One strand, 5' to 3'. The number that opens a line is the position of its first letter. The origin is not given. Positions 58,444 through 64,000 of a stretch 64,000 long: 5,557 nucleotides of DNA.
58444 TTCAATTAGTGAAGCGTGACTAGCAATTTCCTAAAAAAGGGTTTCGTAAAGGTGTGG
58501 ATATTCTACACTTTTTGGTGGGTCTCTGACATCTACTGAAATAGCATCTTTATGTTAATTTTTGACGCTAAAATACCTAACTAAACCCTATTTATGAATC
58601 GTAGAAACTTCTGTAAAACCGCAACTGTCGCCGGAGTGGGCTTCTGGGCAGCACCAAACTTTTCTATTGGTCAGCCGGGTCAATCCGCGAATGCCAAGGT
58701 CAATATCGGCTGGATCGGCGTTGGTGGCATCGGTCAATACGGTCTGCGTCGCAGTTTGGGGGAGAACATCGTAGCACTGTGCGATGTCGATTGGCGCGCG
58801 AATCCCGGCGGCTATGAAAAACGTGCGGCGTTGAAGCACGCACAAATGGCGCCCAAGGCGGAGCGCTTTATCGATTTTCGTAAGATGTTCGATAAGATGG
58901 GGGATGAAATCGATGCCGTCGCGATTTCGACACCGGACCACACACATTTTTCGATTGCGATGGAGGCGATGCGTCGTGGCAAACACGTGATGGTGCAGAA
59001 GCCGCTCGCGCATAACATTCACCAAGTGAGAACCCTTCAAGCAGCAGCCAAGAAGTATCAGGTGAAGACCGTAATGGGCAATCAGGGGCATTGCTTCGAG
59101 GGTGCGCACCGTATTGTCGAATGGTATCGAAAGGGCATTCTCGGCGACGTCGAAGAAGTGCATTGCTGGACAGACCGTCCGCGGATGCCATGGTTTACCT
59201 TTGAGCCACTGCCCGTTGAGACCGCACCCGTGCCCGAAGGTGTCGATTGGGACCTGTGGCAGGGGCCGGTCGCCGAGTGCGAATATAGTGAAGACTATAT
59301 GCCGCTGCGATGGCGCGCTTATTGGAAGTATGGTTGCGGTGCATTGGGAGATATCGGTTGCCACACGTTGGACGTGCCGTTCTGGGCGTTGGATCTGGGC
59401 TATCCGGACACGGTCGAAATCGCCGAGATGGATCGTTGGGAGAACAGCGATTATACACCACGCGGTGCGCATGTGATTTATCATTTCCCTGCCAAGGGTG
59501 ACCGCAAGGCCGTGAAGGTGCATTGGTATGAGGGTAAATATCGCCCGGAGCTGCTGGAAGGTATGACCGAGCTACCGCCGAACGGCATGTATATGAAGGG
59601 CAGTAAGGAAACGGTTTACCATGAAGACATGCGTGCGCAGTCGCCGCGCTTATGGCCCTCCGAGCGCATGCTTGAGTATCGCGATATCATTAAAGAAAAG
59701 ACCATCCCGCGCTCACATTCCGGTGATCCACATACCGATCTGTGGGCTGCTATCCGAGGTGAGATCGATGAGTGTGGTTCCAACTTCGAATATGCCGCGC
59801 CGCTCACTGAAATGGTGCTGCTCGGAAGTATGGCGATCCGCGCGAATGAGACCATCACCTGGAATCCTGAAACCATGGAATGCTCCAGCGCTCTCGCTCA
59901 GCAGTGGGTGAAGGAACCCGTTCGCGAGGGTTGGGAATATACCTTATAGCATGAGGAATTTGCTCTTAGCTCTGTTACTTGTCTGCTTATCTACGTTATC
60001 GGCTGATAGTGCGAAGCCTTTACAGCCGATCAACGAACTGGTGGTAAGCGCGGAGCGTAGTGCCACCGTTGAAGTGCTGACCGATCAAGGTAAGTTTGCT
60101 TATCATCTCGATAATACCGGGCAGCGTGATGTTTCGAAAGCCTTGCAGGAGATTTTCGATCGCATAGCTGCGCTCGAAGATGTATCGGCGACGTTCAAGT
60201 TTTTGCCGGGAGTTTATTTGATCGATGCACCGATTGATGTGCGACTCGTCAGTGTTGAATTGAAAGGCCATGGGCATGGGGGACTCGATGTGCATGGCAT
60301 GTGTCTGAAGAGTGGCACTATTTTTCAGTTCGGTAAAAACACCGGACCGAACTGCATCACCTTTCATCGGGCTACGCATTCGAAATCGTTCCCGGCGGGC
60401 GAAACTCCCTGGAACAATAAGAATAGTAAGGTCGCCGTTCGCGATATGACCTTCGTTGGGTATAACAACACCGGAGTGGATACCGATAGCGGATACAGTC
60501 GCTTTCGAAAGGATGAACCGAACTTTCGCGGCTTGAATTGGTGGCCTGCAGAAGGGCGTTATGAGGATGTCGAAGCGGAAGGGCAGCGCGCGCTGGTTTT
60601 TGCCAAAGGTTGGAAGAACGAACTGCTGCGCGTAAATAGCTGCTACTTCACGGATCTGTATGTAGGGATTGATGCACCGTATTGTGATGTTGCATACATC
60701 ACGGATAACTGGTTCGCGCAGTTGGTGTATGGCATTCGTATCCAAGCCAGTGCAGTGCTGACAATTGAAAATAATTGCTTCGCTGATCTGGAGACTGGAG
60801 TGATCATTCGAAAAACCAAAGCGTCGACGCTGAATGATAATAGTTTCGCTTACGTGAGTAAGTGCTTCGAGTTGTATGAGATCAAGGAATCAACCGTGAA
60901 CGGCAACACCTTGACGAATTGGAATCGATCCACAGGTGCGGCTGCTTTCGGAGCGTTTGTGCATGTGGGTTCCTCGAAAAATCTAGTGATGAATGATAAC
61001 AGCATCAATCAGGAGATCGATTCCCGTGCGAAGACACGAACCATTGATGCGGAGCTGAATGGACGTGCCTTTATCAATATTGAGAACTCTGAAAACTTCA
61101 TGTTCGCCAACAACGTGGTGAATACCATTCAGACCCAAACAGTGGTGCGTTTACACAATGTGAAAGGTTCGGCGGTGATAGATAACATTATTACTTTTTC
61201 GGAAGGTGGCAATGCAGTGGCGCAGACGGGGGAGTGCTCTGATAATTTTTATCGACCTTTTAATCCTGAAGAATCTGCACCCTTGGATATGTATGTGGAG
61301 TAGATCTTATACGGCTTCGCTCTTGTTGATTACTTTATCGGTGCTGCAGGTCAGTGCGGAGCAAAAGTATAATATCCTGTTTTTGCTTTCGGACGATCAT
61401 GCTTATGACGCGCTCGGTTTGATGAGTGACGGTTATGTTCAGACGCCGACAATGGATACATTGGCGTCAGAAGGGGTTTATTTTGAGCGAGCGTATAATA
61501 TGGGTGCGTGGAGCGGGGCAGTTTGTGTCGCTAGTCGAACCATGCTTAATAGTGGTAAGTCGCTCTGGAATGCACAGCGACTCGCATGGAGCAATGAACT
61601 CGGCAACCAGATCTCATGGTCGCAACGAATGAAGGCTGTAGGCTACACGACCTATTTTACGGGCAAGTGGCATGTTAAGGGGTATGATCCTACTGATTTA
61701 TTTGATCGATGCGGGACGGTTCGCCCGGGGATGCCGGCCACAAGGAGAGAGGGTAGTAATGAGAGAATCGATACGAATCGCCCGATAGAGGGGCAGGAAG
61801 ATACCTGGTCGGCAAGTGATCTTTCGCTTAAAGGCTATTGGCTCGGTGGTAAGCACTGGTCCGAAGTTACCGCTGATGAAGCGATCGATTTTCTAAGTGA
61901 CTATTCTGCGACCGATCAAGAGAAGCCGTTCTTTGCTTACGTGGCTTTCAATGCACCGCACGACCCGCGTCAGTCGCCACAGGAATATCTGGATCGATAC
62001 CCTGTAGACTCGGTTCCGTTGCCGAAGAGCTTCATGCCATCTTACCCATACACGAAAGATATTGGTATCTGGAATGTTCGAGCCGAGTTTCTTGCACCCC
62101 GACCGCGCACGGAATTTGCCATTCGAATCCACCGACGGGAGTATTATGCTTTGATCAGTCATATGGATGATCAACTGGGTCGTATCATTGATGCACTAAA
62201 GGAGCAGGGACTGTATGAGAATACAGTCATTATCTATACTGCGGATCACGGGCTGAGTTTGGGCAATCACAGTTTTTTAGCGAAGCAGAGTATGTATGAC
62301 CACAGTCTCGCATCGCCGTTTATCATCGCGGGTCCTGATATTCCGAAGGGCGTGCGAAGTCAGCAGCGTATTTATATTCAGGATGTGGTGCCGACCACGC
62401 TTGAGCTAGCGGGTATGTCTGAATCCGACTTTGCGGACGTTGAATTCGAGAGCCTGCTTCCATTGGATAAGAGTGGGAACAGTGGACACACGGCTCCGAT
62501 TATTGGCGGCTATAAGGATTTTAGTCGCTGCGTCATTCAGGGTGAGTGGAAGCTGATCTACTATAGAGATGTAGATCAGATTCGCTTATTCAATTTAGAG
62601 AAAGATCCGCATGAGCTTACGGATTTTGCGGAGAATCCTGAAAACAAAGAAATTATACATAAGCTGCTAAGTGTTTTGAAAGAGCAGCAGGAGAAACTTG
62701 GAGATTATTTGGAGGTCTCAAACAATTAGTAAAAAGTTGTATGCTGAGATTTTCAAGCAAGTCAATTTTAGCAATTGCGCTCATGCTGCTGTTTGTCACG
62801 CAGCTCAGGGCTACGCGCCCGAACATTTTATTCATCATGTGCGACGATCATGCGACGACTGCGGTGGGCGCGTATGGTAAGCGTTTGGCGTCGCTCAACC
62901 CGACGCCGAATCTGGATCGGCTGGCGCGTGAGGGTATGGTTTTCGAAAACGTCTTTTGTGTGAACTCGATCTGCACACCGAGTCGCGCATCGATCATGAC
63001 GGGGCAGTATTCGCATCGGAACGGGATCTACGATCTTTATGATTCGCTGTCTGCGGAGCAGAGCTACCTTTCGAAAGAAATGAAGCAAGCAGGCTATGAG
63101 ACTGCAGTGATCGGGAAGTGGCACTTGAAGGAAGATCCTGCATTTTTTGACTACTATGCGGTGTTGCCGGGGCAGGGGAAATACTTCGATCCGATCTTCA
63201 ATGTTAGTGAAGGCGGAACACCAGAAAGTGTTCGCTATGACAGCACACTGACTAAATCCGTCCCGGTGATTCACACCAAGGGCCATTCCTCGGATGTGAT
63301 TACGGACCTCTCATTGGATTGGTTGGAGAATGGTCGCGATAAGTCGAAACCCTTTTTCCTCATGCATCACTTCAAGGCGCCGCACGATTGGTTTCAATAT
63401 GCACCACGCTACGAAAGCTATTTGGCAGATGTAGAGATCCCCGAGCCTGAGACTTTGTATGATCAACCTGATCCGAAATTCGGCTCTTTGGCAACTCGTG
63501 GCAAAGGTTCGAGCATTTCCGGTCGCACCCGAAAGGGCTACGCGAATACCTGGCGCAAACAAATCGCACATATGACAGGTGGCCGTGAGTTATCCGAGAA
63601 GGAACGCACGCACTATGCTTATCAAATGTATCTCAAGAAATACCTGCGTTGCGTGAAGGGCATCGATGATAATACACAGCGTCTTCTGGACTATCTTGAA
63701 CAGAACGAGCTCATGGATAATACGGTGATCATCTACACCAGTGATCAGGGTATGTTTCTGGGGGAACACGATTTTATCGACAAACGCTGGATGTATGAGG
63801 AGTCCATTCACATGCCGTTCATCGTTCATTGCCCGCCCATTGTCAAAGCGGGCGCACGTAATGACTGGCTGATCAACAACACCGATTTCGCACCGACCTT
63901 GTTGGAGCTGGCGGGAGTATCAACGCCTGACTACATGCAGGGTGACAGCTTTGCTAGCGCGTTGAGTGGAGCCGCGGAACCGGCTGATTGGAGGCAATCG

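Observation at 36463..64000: Sulfatase-dense glycan-degradation island of unknown substrate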

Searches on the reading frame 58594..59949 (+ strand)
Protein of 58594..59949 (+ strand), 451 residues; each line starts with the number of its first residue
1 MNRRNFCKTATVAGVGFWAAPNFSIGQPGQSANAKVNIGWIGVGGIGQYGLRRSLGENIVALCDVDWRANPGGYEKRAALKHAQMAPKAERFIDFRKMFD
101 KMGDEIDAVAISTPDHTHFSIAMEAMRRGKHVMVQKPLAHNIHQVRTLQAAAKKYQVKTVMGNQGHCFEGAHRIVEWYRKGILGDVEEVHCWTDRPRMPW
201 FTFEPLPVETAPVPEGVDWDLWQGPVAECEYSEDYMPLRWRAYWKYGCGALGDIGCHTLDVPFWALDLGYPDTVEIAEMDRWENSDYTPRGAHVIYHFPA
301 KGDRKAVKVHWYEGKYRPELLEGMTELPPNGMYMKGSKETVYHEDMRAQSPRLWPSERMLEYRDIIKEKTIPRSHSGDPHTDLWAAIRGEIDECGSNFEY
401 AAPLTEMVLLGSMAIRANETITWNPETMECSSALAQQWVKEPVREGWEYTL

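Call 4: search_protein_families(library=pfam, proteins=[window:58594-59949:+])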
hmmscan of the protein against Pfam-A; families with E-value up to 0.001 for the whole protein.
window:58594-59949:+ (451 aa): 4 families
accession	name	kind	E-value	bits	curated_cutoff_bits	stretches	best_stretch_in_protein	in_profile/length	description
PF01408.29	GFO_IDH_MocA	-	3.9e-16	60.3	24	1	37-160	2-117/120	Oxidoreductase family, NAD-binding Rossmann fold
PF19051.5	GFO_IDH_MocA_C2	-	2.5e-12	47.3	23.3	1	208-448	43-253/254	Oxidoreductase family, C-terminal alpha/beta domain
PF22725.1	GFO_IDH_MocA_C3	-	3.5e-07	30.7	27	1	228-298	20-92/124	GFO/IDH/MocA C-terminal domain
PF02894.22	GFO_IDH_MocA_C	-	0.00017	21.9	22.9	1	235-298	30-91/218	Oxidoreductase family, C-terminal alpha/beta domain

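Call 24: search_protein_families(library=ncbifam, proteins=[window:58594-59949:+], max_evalue=0.01)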
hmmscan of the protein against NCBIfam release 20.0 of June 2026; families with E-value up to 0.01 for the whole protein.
window:58594-59949:+ (451 aa): 9 families
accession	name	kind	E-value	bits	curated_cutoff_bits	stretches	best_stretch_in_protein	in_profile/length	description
NF058561.1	BT_2158_fam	equivalog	8.4e-105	351.1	750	1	2-437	1-436/487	glycoside 3-dehydrogenase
TIGR04380.1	myo_inos_iolG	equivalog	6.7e-16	58.1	355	1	35-200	1-159/330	inositol 2-dehydrogenase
NF052479.1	LevoglcsnDh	equivalog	1.7e-14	53.3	650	1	92-161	62-129/386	levoglucosan dehydrogenase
NF040723.1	UDP-GlcNAcDh_Arch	equivalog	2.3e-13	50.3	450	1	37-187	2-142/302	UDP-N-acetylglucosamine 3-dehydrogenase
NF008607.0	PRK11579.1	subfamily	1.1e-11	44.4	330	1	104-196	63-155/346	oxidoreductase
NF041392.1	XylDh_Gfo6_Halo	equivalog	7.8e-08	31.5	350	1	101-191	78-168/350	D-xylose 1-dehydrogenase Gfo6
NF007574.0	PRK10206.1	equivalog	2.2e-07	30.3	352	1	93-195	51-155/345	oxidoreductase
NF052679.1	InsChiInosDhIolG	equivalog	2.7e-06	26.6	540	1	36-160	3-121/343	bifunctional inositol 2-dehydrogenase/D-chiro-inositol 1-dehydrogenase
NF058563.1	BT_2159_fam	equivalog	2.4e-05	23.5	650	1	36-156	1-113/350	disaccharide 3-dehydrogenase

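Call 31: search_solved_structures(query=window:58594-59949:+, max_evalue=0.00001)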
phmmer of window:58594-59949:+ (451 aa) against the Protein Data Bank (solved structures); distinct sequences matched with E-value up to 0.00001: 32.
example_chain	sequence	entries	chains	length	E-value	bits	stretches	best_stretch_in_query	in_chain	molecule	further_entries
8tdf_A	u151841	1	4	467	9.5e-64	219.1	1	33-433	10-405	Dehydrogenase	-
8tdh_A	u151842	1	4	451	3e-63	217.5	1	35-433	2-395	Predicted dehydrogenases and related proteins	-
4gqa_A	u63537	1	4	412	1.1e-15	60.7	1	30-162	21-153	NAD binding Oxidoreductase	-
9m3d_B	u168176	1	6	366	4e-11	45.6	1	35-189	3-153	DgpA1 from W974-1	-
3hnp_A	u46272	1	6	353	9.5e-11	44.3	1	85-204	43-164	Oxidoreductase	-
7xr9_A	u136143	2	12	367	1.2e-10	44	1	34-195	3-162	DgpA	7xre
5ya8_A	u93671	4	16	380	2.2e-10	43.2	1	105-164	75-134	Scyllo-inositol dehydrogenase with L-glucose dehydrogenase activity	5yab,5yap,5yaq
3dty_A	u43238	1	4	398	3.5e-10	42.5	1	84-191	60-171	Oxidoreductase, Gfo/Idh/MocA family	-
4h3v_A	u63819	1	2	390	4.8e-10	42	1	94-160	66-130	Oxidoreductase domain protein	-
6ktj_A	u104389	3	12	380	1.2e-09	40.7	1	104-164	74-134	Scyllo-inositol dehydrogenase with L-glucose dehydrogenase activity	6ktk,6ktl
3i23_A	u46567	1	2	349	1.4e-09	40.5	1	85-197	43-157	Oxidoreductase, Gfo/Idh/MocA family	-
3fd8_A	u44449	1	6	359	1.4e-09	40.4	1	85-197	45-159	Oxidoreductase, Gfo/Idh/MocA family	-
3v5n_A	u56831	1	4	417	2e-09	40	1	89-186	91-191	Oxidoreductase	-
7d5m_A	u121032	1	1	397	1.3e-08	37.3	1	91-191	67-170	Oxidoreductase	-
7d5n_A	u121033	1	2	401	1.3e-08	37.3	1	91-191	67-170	Oxidoreductase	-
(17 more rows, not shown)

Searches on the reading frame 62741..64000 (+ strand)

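Call 4: search_protein_families(library=pfam, proteins=[window:62741-64000:+])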
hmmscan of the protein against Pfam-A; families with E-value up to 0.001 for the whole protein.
window:62741-64000:+ (420 aa): 3 families
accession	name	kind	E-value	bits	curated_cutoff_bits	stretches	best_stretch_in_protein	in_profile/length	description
PF00884.28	Sulfatase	-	7.1e-57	193.4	25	1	27-393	1-301/301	Sulfatase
PF16347.10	SGSH_C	-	1.6e-23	84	29.3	1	341-419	1-78/154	N-sulphoglucosamine sulphohydrolase, C-terminal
PF01663.27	Phosphodiest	-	5.8e-12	46.3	23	1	52-125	17-85/342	Type I phosphodiesterase / nucleotide pyrophosphatase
